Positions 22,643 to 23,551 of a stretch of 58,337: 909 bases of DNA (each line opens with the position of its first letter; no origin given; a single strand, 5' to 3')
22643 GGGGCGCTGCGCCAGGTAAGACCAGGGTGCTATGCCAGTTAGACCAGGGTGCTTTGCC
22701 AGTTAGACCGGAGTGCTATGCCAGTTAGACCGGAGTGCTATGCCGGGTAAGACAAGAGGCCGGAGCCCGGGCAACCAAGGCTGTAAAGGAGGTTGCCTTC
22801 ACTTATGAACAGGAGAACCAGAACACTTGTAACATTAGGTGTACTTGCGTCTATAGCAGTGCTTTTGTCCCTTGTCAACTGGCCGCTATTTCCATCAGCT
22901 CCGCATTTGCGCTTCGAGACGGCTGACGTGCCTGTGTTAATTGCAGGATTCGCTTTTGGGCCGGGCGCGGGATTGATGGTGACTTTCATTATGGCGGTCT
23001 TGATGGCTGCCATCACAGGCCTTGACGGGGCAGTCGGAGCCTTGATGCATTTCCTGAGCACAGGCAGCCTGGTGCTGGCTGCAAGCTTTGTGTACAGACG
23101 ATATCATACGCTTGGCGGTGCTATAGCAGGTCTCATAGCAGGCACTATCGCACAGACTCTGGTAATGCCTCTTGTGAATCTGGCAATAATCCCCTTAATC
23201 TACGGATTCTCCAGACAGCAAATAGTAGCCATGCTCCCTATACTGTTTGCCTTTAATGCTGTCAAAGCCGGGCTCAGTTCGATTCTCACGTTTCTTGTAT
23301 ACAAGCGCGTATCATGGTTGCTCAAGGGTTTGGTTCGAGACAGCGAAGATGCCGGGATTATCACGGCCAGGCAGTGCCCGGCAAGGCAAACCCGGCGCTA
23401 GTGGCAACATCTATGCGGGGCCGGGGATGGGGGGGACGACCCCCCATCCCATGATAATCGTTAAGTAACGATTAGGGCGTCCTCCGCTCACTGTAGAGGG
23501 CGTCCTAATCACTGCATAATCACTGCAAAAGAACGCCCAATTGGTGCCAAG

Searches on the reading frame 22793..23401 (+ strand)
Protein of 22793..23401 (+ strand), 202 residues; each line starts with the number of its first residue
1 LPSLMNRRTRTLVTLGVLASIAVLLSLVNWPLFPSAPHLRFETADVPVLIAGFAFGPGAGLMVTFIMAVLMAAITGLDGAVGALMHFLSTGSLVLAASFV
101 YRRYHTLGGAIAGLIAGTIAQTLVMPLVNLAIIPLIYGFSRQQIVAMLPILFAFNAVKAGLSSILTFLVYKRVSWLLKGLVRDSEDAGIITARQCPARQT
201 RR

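Call 14: search_protein_families(library=pfam, proteins=[window:22793-23401:+])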
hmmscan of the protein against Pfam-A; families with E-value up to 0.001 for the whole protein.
window:22793-23401:+ (202 aa): 2 families
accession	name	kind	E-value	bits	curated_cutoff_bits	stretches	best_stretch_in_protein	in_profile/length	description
PF12822.12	ECF_trnsprt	-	2.3e-22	80.3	30.7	1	10-170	1-169/169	ECF transporter, substrate-specific component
PF07155.17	ECF-ribofla_trS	-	0.00013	22.4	26.7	1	8-171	3-168/172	ECF-type riboflavin transporter, S component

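Call 56: find_homologous_proteins(query=window:22793-23401:+, max_evalue=1e-20)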
Query window:22793-23401:+ (202 aa): 41 proteins with E <= 1e-20 among 1429 candidates.
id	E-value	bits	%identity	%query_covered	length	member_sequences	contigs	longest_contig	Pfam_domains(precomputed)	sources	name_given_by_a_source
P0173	1.3e-117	408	99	98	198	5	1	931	PF12822.13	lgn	-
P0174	3.8e-99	348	84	97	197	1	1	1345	PF07155.18,PF12822.13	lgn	-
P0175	5.0e-98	344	82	97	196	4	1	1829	PF07155.18,PF12822.13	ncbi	-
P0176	7.1e-98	344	86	91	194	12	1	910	PF07155.18,PF12822.13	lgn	-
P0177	5.3e-97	341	87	90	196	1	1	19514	PF12822.13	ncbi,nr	ncbi:MAG TPA: ECF transporter S component [Firmicutes bacterium]|nr:ECF transporter S component [Bac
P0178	1.0e-96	340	82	97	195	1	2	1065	PF12822.13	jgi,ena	-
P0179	1.1e-96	340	87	90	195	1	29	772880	PF12822.13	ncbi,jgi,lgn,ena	jgi:riboflavin transporter FmnP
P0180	2.8e-96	339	87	90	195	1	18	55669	PF12822.13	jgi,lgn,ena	jgi:riboflavin transporter FmnP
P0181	3.6e-96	338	87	90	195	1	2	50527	PF12822.13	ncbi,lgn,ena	-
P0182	3.6e-96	338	82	97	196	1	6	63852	PF07155.18,PF12822.13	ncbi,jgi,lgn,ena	jgi:riboflavin transporter FmnP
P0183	4.2e-95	335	82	97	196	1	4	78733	PF07155.18,PF12822.13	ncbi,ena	-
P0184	3.5e-94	332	86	90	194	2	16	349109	PF07155.18,PF12822.13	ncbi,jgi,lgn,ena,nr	ncbi:MAG TPA: ECF transporter S component [Bacillota bacterium]|jgi:riboflavin transporter FmnP|nr:E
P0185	1.9e-93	330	76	96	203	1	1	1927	PF07155.18,PF12822.13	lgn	-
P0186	2.5e-93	329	81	94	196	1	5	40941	PF12822.13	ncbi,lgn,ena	-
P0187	6.7e-93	328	83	91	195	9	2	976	PF07155.18,PF12822.13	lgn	-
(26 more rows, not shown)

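Call 57: find_encoding_contigs(protein=P0184, flank=5000, max_places=4)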
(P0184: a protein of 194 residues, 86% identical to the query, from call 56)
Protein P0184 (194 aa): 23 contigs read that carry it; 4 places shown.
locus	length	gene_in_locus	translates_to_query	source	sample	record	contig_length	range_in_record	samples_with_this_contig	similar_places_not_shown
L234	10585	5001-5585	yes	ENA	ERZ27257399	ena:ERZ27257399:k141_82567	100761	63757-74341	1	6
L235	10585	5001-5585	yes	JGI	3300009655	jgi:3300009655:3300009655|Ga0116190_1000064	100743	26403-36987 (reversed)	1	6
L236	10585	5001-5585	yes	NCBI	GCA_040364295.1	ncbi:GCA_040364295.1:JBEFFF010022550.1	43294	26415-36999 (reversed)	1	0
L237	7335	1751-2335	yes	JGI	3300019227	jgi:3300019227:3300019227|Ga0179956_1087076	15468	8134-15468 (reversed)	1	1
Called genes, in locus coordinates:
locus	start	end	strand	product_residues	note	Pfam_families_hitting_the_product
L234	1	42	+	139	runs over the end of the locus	PF01592:NifU_N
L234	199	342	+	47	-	-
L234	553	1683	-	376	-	PF23473:LysM3_LYK4_5 (faint), PF01476:LysM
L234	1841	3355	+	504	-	PF00221:Lyase_aromatic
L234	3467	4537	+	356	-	PF26317:CntK_N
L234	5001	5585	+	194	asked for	PF07155:ECF-ribofla_trS (weak), PF12822:ECF_trnsprt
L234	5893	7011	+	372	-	PF12683:DUF3798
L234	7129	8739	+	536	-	PF00005:ABC_tran, PF13304:AAA_21 (faint), PF00005:ABC_tran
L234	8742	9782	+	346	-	PF02653:BPD_transp_2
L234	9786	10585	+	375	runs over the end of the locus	PF02653:BPD_transp_2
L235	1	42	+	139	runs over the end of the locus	PF01592:NifU_N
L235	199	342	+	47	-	-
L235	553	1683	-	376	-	PF23473:LysM3_LYK4_5 (faint), PF01476:LysM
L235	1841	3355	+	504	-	PF00221:Lyase_aromatic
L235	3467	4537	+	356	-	PF26317:CntK_N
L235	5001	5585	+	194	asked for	PF07155:ECF-ribofla_trS (weak), PF12822:ECF_trnsprt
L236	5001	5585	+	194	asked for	PF07155:ECF-ribofla_trS (weak), PF12822:ECF_trnsprt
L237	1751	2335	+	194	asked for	PF07155:ECF-ribofla_trS (weak), PF12822:ECF_trnsprt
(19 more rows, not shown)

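Call 58: find_encoding_contigs(protein=P0179, flank=5000, max_places=4)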
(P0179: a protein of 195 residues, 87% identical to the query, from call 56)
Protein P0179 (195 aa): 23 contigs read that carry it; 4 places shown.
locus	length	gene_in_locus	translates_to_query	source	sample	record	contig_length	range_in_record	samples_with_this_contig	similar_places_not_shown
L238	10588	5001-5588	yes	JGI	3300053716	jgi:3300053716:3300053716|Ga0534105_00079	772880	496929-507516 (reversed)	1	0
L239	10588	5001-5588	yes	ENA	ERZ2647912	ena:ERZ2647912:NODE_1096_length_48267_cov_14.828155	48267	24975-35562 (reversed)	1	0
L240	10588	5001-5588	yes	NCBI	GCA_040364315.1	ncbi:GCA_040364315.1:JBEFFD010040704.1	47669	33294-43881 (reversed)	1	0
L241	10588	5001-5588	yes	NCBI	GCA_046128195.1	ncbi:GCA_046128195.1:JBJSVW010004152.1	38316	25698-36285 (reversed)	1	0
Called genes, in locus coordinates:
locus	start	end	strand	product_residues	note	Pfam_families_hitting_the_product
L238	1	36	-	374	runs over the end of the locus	PF01476:LysM, PF23457:LysM2_NFP (faint), PF23473:LysM3_LYK4_5 (faint), PF01476:LysM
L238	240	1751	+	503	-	PF00221:Lyase_aromatic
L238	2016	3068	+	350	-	PF26317:CntK_N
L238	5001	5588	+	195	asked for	PF12822:ECF_trnsprt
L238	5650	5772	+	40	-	-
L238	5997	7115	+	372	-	PF12683:DUF3798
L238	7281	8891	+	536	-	PF00005:ABC_tran, PF13304:AAA_21 (faint), PF00005:ABC_tran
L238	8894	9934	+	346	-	PF02653:BPD_transp_2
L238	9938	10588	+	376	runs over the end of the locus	PF02653:BPD_transp_2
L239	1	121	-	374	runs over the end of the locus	PF01476:LysM, PF23473:LysM3_LYK4_5 (faint), PF01476:LysM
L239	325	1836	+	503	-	PF00221:Lyase_aromatic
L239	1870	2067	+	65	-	-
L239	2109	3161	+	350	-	PF26317:CntK_N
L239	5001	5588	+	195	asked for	PF12822:ECF_trnsprt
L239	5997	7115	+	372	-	PF12683:DUF3798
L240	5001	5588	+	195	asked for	PF12822:ECF_trnsprt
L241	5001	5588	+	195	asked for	PF12822:ECF_trnsprt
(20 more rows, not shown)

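Call 59: find_encoding_contigs(protein=P0182, flank=5000, max_places=4)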
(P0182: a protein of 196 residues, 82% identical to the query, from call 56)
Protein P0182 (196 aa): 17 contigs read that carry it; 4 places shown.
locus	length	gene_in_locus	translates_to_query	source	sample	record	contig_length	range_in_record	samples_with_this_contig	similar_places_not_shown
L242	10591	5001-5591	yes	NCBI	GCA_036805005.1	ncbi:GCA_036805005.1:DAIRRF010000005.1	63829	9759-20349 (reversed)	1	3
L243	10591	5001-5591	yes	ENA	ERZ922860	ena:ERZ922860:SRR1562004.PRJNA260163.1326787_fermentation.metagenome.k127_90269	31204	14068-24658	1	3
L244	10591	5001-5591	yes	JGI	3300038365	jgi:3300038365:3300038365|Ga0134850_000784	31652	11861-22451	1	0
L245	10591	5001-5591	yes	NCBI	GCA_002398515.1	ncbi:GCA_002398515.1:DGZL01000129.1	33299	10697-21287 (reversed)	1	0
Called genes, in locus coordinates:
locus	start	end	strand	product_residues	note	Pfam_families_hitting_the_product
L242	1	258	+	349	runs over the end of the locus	-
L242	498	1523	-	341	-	PF23577:LysM_RLK (faint), PF01476:LysM, PF23473:LysM3_LYK4_5 (faint), PF01476:LysM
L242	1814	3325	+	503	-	PF00221:Lyase_aromatic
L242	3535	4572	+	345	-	PF26317:CntK_N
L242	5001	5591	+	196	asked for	PF07155:ECF-ribofla_trS (weak), PF12822:ECF_trnsprt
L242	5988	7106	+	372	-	PF12683:DUF3798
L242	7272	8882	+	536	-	PF00005:ABC_tran, PF13304:AAA_21 (faint), PF00005:ABC_tran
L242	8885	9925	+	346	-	PF02653:BPD_transp_2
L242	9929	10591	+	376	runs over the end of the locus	PF02653:BPD_transp_2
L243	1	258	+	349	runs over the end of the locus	-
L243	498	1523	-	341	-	PF23577:LysM_RLK (faint), PF01476:LysM, PF23473:LysM3_LYK4_5 (faint), PF01476:LysM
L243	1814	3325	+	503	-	PF00221:Lyase_aromatic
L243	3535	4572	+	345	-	PF26317:CntK_N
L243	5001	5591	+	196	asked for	PF07155:ECF-ribofla_trS (weak), PF12822:ECF_trnsprt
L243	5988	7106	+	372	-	PF12683:DUF3798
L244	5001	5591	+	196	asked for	PF07155:ECF-ribofla_trS (weak), PF12822:ECF_trnsprt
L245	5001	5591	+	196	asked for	PF07155:ECF-ribofla_trS (weak), PF12822:ECF_trnsprt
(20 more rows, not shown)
